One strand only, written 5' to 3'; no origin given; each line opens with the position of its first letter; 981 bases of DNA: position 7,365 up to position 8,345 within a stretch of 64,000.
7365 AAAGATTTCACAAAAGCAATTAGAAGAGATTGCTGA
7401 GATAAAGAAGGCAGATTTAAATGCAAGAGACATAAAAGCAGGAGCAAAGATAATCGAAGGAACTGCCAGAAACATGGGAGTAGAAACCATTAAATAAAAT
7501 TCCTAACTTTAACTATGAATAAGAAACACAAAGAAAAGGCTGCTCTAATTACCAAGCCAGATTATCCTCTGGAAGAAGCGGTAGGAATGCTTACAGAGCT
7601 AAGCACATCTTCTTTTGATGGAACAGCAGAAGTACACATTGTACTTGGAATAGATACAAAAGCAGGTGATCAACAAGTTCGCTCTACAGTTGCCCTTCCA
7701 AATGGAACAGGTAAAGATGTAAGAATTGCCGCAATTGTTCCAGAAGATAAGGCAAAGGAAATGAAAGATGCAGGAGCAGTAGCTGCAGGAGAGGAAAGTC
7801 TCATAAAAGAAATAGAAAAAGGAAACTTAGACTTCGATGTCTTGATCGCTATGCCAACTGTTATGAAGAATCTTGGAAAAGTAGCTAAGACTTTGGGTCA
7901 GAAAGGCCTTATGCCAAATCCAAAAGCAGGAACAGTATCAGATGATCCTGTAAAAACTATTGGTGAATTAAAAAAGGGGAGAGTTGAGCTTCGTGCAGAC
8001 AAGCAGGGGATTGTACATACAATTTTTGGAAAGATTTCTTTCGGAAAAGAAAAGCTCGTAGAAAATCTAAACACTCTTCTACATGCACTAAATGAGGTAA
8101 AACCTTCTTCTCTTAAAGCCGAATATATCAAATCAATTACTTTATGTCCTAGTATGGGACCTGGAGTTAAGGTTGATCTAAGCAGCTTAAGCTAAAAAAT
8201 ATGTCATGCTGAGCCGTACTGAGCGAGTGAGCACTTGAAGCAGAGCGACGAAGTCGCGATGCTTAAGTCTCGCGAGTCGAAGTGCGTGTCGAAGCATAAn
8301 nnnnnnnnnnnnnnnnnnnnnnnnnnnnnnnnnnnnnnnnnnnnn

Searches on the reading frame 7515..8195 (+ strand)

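Call 46: search_protein_families(library=pfam, proteins=[window:7515-8195:+], max_evalue=0.001)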
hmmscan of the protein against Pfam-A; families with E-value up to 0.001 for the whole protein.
window:7515-8195:+ (226 aa): 1 family
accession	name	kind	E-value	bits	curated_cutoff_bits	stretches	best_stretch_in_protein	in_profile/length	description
PF00687.26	Ribosomal_L1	-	2.9e-54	184.1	32.2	1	27-216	2-198/198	Ribosomal protein L1p/L10e family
